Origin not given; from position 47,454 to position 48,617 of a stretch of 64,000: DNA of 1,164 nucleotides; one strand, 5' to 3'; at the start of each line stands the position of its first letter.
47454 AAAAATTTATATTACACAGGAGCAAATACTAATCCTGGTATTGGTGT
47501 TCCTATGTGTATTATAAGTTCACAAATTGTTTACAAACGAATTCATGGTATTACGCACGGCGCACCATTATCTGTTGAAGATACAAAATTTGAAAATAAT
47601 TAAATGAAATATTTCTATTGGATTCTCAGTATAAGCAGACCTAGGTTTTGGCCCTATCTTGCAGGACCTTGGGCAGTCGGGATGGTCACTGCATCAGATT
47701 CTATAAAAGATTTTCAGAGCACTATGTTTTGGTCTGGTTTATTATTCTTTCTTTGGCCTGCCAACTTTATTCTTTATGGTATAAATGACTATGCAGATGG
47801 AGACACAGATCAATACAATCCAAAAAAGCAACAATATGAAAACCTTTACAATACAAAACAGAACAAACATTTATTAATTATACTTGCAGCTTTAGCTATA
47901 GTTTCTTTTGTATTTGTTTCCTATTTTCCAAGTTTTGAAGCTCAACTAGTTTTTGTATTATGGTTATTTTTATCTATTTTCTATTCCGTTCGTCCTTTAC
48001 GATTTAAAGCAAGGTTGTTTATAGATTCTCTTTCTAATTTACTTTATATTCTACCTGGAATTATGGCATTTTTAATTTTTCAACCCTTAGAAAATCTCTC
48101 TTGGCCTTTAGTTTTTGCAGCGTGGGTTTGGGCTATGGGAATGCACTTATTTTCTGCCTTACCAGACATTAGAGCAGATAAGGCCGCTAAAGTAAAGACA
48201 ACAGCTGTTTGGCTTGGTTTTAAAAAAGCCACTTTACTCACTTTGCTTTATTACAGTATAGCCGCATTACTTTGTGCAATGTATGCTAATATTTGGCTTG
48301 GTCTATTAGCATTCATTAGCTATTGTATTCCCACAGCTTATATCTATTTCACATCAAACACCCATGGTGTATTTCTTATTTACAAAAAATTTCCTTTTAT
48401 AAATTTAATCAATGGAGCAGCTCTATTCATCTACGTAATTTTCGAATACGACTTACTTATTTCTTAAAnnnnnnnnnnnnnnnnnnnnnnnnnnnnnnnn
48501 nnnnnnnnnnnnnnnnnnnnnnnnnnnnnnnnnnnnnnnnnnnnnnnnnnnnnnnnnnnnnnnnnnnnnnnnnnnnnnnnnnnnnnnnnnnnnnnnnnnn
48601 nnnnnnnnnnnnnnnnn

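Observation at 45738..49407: AT-rich three-gene carotenoid cassette with the bacterioruberin-type trio (CrtD/CrtI-like desaturase, LyeJ-like UbiA prenyltransferase, CruF-like protein)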

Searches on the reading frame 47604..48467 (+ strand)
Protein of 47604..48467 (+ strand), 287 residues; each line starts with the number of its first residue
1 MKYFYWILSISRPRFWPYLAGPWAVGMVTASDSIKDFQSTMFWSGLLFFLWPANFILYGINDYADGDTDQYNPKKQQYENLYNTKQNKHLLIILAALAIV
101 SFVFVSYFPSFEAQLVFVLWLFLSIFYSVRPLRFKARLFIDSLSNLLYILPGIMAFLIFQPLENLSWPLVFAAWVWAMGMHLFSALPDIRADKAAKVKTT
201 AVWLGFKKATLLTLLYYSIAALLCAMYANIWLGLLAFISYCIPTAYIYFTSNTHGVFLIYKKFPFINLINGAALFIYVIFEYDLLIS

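Call 3: search_protein_families(library=pfam, proteins=[window:47604-48467:+], max_evalue=0.01)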
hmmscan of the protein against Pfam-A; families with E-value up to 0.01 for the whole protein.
window:47604-48467:+ (287 aa): 1 family
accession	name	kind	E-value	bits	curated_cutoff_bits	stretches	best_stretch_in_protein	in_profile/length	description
PF01040.23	UbiA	-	4.9e-22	78.9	34.2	1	22-249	4-227/250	UbiA prenyltransferase family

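Call 4: search_protein_families(library=ncbifam, proteins=[window:47604-48467:+], max_evalue=0.01)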
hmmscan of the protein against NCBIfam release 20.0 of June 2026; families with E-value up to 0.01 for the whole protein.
window:47604-48467:+ (287 aa): 11 families
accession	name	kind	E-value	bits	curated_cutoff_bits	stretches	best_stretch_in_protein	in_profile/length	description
NF009516.0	PRK12875.1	equivalog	1.9e-68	230.7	205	1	3-280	16-287/292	prenyltransferase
NF009608.0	PRK13105.1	equivalog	5.9e-33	114.3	217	1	6-279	11-286/291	prenyltransferase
NF010119.0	PRK13595.1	equivalog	4.5e-30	105.1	248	1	7-229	15-234/292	prenyltransferase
NF009523.0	PRK12884.1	equivalog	3.5e-10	39.5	269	1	49-242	48-234/279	prenyltransferase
TIGR01476.1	chlor_syn_BchG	subfamily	2.5e-09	37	212.3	1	14-232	15-229/283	(bacterio)chlorophyll synthase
NF009515.0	PRK12874.1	equivalog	9.1e-09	35.1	392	1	27-249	31-253/291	4-hydroxybenzoate polyprenyltransferase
NF041585.1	MqnP_Cj_Hp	exception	1.4e-08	34.6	375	1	26-249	23-246/281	menaquinone biosynthesis prenyltransferase MqnP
TIGR01475.1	ubiA_other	subfamily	2.2e-08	33.9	180.8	1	59-281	54-279/282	UbiA-like polyprenyltransferase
NF005742.0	PRK07566.1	equivalog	1.1e-07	31.3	313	1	13-229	42-255/315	chlorophyll synthase ChlG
NF009609.0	PRK13106.1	equivalog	1.3e-06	28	349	1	25-245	36-258/301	prenyltransferase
TIGR01474.1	ubiA_proteo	equivalog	5.9e-06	26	275.45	1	60-243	60-240/282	4-hydroxybenzoate octaprenyltransferase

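Call 17: find_homologous_proteins(query=window:47604-48467:+, max_evalue=1e-10)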
Query window:47604-48467:+ (287 aa): 1156 proteins with E <= 1e-10 among 4820 candidates; the best 120 are listed.
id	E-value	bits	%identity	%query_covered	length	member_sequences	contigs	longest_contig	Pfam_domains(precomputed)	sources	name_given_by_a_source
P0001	3.0e-166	570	100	91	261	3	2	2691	PF01040.24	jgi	jgi:4-hydroxybenzoate polyprenyltransferase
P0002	1.7e-144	499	76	100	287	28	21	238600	PF01040.24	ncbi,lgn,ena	-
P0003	4.3e-140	484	74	100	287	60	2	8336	PF01040.24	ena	-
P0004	7.0e-140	484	73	100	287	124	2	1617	PF01040.24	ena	-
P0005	7.1e-138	477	73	100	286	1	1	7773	PF01040.24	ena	-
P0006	1.5e-137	476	74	99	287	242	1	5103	PF01040.24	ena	-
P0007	2.7e-137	475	73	100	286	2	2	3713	PF01040.24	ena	-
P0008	4.1e-137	475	73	100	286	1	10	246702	PF01040.24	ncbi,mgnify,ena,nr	ncbi:MAG: hypothetical protein CMC83_02015 [Flavobacteriaceae bacterium]|mgnify:FL=1|nr:hypothetical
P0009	5.0e-137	474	72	100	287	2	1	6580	PF01040.24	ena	-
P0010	7.2e-137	474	73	100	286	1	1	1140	PF01040.24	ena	-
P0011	1.5e-136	473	72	100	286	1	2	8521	PF01040.24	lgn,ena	-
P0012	1.6e-136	473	72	100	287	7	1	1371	PF01040.24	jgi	jgi:4-hydroxybenzoate polyprenyltransferase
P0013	1.6e-136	473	72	100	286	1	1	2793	PF01040.24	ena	-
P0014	1.9e-136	473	72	100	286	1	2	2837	PF01040.24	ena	-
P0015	1.6e-135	469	70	100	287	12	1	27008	PF01040.24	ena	-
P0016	1.9e-135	469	72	100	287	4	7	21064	PF01040.24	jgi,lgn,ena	-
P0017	7.9e-130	451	70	100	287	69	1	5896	PF01040.24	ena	-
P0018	1.9e-112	394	61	99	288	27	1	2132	PF01040.24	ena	-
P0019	1.5e-110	388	61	98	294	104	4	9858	PF01040.24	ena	-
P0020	3.9e-109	383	60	99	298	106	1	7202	PF01040.24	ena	-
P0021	1.9e-108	381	60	98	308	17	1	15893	PF01040.24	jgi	-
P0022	1.3e-107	378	58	99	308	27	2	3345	PF01040.24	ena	-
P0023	4.0e-107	376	58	99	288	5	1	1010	PF01040.24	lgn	-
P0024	2.8e-106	373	57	99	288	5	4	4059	PF01040.24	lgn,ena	-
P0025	5.9e-105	369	57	99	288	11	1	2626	PF01040.24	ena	-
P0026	1.4e-101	358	55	96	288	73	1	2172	PF01040.24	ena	-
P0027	2.8e-83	298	62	74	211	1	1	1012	PF01040.24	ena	-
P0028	3.9e-79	284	51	94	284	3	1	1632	PF01040.24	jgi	jgi:4-hydroxybenzoate polyprenyltransferase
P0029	4.5e-78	281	74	59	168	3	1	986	PF01040.24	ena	-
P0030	5.3e-74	268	48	96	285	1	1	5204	PF01040.24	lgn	-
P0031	6.1e-69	251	62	70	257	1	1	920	PF07963.18,PF01040.24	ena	-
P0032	1.5e-61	227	58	61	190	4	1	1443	PF01040.24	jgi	jgi:4-hydroxybenzoate polyprenyltransferase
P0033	9.8e-60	221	58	68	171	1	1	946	PF01040.24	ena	-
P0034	1.9e-59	220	47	94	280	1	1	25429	PF01040.24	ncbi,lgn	-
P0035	1.2e-57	214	45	95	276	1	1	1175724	PF01040.24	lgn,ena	-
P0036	1.5e-56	210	45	91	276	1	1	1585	PF01040.24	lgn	-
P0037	2.5e-56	209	43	95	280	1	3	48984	PF01040.24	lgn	-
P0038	3.6e-56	209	48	70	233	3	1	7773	PF01040.24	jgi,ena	-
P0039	4.9e-56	209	42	95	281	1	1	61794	PF01040.24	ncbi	-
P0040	9.6e-55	204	43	95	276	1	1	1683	PF01040.24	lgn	-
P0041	3.8e-54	202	42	99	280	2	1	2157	PF01040.24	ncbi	-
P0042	5.6e-54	202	41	96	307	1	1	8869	PF01040.24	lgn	-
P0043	2.5e-52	196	43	96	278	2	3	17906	PF01040.24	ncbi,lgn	-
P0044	3.3e-52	196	40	97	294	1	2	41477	PF01040.24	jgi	jgi:lycopene elongase/hydratase (dihydrobisanhydrobacterioruberin-forming)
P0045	3.4e-52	196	43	95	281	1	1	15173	PF01040.24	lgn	-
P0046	4.2e-52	196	40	96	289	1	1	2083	PF01040.24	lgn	-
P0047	4.3e-52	196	44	95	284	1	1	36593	PF01040.24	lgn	-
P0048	4.4e-52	196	41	97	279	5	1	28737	PF01040.24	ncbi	-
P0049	8.8e-52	195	43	94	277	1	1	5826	PF01040.24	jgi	-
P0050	1.5e-51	194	44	95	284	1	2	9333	PF01040.24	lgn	-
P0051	1.5e-51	194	43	95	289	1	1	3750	PF01040.24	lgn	-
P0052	2.4e-51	193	41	94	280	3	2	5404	PF01040.24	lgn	-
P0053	2.4e-51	193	40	96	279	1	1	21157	PF01040.24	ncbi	-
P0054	5.9e-51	192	40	97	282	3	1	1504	PF01040.24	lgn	-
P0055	7.3e-51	192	43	92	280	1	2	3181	PF01040.24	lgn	-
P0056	1.1e-50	191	41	94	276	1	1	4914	PF01040.24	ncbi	-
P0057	1.2e-50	191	40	95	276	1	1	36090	PF01040.24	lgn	-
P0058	1.3e-50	191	40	98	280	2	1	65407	PF01040.24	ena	-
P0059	1.7e-50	190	40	95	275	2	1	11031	PF01040.24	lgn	-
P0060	1.9e-50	190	40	94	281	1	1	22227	PF01040.24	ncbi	-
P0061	3.4e-50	189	42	94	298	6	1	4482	PF01040.24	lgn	-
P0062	5.1e-50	189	42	94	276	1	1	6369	PF01040.24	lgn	-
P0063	5.3e-50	189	40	94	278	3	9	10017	PF01040.24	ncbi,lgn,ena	-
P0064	6.4e-50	188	43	79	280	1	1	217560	PF01040.24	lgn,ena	-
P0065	9.3e-50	188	39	96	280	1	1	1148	PF01040.24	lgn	-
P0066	1.0e-49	188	39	94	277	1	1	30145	PF01040.24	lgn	-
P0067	1.1e-49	188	43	95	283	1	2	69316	PF01040.24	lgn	-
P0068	1.3e-49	187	39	95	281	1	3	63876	PF01040.24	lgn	-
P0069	1.7e-49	187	41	94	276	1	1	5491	PF01040.24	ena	-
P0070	2.0e-49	187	43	94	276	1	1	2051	PF01040.24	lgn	-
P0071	2.2e-49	187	40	95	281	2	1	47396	PF01040.24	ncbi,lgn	-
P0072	2.3e-49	187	42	98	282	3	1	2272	PF01040.24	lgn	-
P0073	2.8e-49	186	41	95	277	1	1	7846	PF01040.24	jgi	jgi:lycopene elongase/hydratase (dihydrobisanhydrobacterioruberin-forming)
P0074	2.9e-49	186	38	92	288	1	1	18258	PF01040.24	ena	-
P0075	3.7e-49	186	41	98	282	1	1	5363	PF01040.24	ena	-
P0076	4.0e-49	186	43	94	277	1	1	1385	PF01040.24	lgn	-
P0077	4.6e-49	186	41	96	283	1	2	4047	PF01040.24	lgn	-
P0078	4.7e-49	186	41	94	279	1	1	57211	PF01040.24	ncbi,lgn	-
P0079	5.3e-49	185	40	96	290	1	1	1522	PF01040.24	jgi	jgi:4-hydroxybenzoate polyprenyltransferase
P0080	6.1e-49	185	39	95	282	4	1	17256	PF01040.24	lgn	-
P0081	9.9e-49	185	39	96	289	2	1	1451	PF01040.24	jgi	jgi:lycopene elongase/hydratase (dihydrobisanhydrobacterioruberin-forming)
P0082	1.1e-48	184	44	94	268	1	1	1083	PF01040.24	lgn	-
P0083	1.6e-48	184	42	95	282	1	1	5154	PF01040.24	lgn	-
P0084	2.3e-48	183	40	96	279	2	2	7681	PF01040.24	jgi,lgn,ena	-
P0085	3.8e-48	183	40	95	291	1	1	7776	PF01040.24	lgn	-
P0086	4.0e-48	183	41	98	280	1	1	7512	PF01040.24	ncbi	-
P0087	4.7e-48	182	43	94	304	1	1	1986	PF01040.24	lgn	-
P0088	4.8e-48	182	41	94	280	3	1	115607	PF01040.24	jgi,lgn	-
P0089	5.8e-48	182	44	97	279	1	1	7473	PF01040.24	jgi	jgi:lycopene elongase/hydratase (dihydrobisanhydrobacterioruberin-forming)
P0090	6.4e-48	182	44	94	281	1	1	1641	PF01040.24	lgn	-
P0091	9.2e-48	181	41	95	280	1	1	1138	PF01040.24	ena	-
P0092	1.8e-47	180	47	71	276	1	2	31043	PF01040.24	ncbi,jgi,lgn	-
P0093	1.8e-47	180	40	96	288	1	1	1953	PF01040.24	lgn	-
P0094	1.9e-47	180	39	96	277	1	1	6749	PF01040.24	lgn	-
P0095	2.1e-47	180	40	95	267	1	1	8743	PF01040.24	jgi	jgi:lycopene elongase/hydratase (dihydrobisanhydrobacterioruberin-forming)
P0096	2.2e-47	180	37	95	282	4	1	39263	PF01040.24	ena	-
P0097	2.3e-47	180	41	94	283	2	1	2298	PF01040.24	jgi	-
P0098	2.4e-47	180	39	93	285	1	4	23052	PF01040.24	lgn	-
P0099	2.4e-47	180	41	94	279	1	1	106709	PF01040.24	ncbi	-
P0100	3.1e-47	180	39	95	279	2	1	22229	PF01040.24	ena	-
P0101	3.5e-47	179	44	94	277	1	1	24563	PF01040.24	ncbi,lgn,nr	ncbi:prenyltransferase [Candidatus Woesearchaeota archaeon]|nr:prenyltransferase [Candidatus Woesear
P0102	3.6e-47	179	38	98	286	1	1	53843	PF01040.24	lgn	-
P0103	3.9e-47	179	42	94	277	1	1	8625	PF01040.24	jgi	-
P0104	4.7e-47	179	45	72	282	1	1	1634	PF01040.24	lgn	-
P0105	6.0e-47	179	41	96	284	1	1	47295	PF01040.24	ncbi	-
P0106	8.5e-47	178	41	94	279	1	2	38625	PF01040.24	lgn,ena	-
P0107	8.6e-47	178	40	94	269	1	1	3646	PF01040.24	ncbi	-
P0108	8.7e-47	178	43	79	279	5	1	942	PF01040.24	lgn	-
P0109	1.1e-46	178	40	95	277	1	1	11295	PF01040.24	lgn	-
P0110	1.2e-46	178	40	98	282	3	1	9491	PF01040.24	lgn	-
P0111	1.5e-46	177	40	96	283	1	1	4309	PF01040.24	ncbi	ncbi:MAG: prenyltransferase [Halobacteriales archaeon]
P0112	1.5e-46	177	39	92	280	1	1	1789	PF01040.24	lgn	-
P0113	1.6e-46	177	45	71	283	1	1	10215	PF01040.24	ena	-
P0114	1.9e-46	177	39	95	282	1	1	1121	PF01040.24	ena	-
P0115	2.0e-46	177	39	95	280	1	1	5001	PF01040.24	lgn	-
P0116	2.2e-46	177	36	96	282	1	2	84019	PF01040.24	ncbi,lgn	-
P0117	2.6e-46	177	41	94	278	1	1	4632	PF01040.24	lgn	-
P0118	2.7e-46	177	43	97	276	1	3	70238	PF01040.24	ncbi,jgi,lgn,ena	-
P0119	2.9e-46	176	39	96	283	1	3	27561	PF01040.24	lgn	-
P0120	2.9e-46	176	46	73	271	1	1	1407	PF01040.24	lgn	-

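Call 19: find_encoding_contigs(protein=P0002, flank=10000, max_places=4)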
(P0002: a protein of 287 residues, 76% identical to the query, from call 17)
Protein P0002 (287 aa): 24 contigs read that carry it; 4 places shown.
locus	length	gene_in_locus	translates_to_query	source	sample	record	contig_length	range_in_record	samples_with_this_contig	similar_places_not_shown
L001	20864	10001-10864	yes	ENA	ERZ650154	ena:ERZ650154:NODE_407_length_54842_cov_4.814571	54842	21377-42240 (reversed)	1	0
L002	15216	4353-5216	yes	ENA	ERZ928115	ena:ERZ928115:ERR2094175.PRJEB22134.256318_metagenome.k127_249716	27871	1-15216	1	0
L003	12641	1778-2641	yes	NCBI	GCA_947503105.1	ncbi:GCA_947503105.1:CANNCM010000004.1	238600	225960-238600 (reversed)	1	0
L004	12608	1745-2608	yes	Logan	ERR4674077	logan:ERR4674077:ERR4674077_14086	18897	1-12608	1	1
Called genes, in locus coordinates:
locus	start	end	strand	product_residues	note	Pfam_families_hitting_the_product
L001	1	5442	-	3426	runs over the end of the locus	PF17936:Big_6, PF02412:TSP_3, PF13585:CHU_C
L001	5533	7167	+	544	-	-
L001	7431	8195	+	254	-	PF01545:Cation_efflux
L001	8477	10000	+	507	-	PF00070:Pyr_redox (faint), PF00890:FAD_binding_2 (weak), PF01266:DAO, PF01593:Amino_oxidase, PF03486:HI0933_like (faint), PF07992:Pyr_redox_2 (faint), PF13450:NAD_binding_8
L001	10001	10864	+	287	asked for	PF01040:UbiA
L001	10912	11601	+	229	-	PF04240:Caroten_synth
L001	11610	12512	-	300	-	PF00850:Hist_deacetyl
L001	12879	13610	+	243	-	PF03306:AAL_decarboxy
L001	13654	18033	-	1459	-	PF01326:PPDK_N, PF07705:CARDB (weak), PF13573:SprB (faint), PF00932:LTD, PF18962:Por_Secre_tail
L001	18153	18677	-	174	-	PF00300:His_Phos_1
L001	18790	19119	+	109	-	-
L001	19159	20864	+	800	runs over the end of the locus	PF13715:CarbopepD_reg_2, PF07715:Plug, PF00593:TonB_dep_Rec_b-barrel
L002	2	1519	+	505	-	?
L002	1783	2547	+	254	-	PF01545:Cation_efflux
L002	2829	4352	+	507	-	PF00070:Pyr_redox (faint), PF00890:FAD_binding_2 (weak), PF01266:DAO, PF01593:Amino_oxidase, PF03486:HI0933_like (faint), PF07992:Pyr_redox_2 (faint), PF13450:NAD_binding_8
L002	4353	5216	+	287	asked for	PF01040:UbiA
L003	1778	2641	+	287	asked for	PF01040:UbiA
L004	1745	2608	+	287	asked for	PF01040:UbiA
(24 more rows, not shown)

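Call 20: find_encoding_contigs(protein=P0008, flank=10000, max_places=3)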
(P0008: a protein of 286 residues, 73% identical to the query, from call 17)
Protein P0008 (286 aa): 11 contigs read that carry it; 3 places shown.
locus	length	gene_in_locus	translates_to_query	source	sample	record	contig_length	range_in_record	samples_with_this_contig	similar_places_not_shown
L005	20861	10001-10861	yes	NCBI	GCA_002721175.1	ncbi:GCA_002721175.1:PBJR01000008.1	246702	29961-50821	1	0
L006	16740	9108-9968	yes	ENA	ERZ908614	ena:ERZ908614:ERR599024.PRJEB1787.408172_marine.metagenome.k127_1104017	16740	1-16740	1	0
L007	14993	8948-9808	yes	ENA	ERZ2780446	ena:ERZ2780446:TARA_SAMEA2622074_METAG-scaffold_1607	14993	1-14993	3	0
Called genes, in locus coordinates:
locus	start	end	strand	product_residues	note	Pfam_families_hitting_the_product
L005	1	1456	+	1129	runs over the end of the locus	PF00801:PKD (faint), PF18911:PKD_4, PF26689:FIDD, PF13585:CHU_C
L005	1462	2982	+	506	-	PF13585:CHU_C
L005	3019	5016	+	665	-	PF00270:DEAD (faint), PF04851:ResIII, PF17757:UvrB_inter, PF27431:UvrB_3rd, PF00271:Helicase_C, PF12344:UvrB, PF02151:UVR (faint)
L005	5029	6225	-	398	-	PF08442:ATP-grasp_2, PF13549:ATP-grasp_5 (faint), PF24948:Citrate_synth_N, PF00549:Ligase_CoA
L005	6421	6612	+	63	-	PF00313:CSD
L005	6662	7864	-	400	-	PF05222:AlaDh_PNT_N, PF01262:AlaDh_PNT_C (faint)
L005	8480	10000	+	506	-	PF00070:Pyr_redox (faint), PF00890:FAD_binding_2 (weak), PF00996:GDI (faint), PF01266:DAO, PF01494:FAD_binding_3 (faint), PF01593:Amino_oxidase, PF07992:Pyr_redox_2 (weak), PF13450:NAD_binding_8, +2 more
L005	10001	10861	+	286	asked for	PF01040:UbiA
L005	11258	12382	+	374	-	PF27098:Rv0959_3rd, PF13519:VWA_2 (weak)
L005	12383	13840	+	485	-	PF01078:Mg_chelatase (faint), PF07728:AAA_5 (faint)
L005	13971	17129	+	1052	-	PF26549:Tricorn_N, PF25174:Beta-prop_THOC3 (weak), PF26550:Tricorn_2nd, PF07676:PD40, PF14684:Tricorn_C1, PF00595:PDZ (weak), PF13180:PDZ_2, PF03572:Peptidase_S41, +4 more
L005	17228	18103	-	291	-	-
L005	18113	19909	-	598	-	-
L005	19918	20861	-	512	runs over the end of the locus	-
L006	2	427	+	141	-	?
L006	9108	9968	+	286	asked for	PF01040:UbiA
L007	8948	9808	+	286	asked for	PF01040:UbiA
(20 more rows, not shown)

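Call 22: find_related_loci(query=A1, collection=genome_contigs, flank=8000)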
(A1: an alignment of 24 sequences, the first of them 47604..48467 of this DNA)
Query A1 (287 aa) in genome_contigs; peptide patterns used: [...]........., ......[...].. (x = any residue, [..] = any of these).
600 stretches matched a pattern (row limit reached: there are more); 588 encode a relative of the query (tblastn E <= 1e-3); the best 80 are kept; 80 distinct loci.
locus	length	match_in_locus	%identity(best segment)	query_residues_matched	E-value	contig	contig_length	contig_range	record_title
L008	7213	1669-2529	74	1-287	1e-146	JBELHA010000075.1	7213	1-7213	MAG: Flavicella sp. isolate REMEI100_ass_metaspades_bin.35 NODE_10925_length_7213_cov_15.033669, whole genome shotgun se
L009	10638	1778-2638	76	1-287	5e-145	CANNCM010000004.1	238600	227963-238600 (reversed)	uncultured Flavobacteriaceae bacterium isolate S4E-18.fasta genome assembly, contig: NODE_4, whole genome shotgun sequen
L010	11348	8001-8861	75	1-287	3e-145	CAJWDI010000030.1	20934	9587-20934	MAG TPA_asm: uncultured Flavobacteriaceae bacterium isolate ERR599050_bin.168_MetaBAT_v2.12.1_MAG genome assembly, conti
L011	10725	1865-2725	73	1-287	2e-143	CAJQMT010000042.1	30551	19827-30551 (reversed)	MAG: uncultured Flavobacteriaceae bacterium isolate 0.2_20180529_Bin_MAXBIN_194_sub_1 genome assembly, contig: c_0000000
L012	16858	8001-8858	73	1-286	5e-142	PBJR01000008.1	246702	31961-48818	MAG: Flavobacteriaceae bacterium isolate SP29 24325, whole genome shotgun sequence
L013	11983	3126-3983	70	1-286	5e-134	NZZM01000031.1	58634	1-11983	MAG: Formosa sp. isolate NAT248 157854, whole genome shotgun sequence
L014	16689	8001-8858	73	1-286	3e-145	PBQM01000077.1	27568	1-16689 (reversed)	MAG: Flavobacteriaceae bacterium isolate NP987 MHASMcontig_314048, whole genome shotgun sequence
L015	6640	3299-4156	57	1-284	4e-110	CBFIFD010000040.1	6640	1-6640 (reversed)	MAG: Flavobacteriaceae bacterium isolate Co_bin_701_indstr genome assembly, contig: Co_bin_701_indstr_c41, whole genome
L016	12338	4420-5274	57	1-285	5e-110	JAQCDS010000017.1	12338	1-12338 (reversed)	MAG: Bacteroidetes bacterium isolate casp15-mb.87 NODE_6140_length_12338_cov_0.832829, whole genome shotgun sequence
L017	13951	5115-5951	61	1-281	2e-107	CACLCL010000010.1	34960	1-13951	uncultured Bacteroidetes bacterium isolate AG-461-G08 genome assembly, contig: AG-461-G08_NODE_10, whole genome shotgun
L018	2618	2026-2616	62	1-197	2e-77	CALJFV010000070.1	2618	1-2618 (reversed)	MAG: uncultured Flavobacteriaceae bacterium isolate S4_Bin_Bin_103_sub_1 genome assembly, contig: c_000000039792, whole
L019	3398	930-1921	58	1-285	4e-63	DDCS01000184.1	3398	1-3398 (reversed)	MAG TPA_asm: Flavobacteriaceae bacterium UBA2000 UBA2000_contig_220708, whole genome shotgun sequence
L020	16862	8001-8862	63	1-285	1e-89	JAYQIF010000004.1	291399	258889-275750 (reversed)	MAG: Flavobacteriaceae bacterium isolate SD4487_NP_metabta_bins_sens.tsv.034 contig_17340_pilon, whole genome shotgun se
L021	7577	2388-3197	45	11-282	2e-59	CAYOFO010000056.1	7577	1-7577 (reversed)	MAG TPA_asm: uncultured Gammaproteobacteria bacterium isolate SRP296810_co1_123 genome assembly, contig: NODE_13376_leng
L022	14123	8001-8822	42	1-280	5e-57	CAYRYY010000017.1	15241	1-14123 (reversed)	MAG TPA_asm: uncultured Gammaproteobacteria bacterium isolate SRP286056_co1_491 genome assembly, contig: NODE_4804_lengt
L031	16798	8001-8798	37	7-275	1e-51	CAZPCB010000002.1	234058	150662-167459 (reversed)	MAG TPA_asm: uncultured Candidatus Saccharibacteria bacterium isolate binchicken_co298_492 genome assembly, contig: NODE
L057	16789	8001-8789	41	6-276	2e-48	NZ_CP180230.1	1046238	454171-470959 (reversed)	Candidatus Nanosalina sp. VS9-1 chromosome, complete genome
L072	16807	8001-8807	38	6-282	4e-47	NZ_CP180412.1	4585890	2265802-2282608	Halosimplex sp. TS25 chromosome, complete genome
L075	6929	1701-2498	41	9-275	1e-46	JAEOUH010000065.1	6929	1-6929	MAG: Candidatus Hermodarchaeota archaeon isolate FT1_005 k127_26132869, whole genome shotgun sequence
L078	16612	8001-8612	41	1-209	3e-46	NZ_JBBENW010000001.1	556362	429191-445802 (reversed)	Salinibaculum salinum strain YCN56 Scaffold1_1, whole genome shotgun sequence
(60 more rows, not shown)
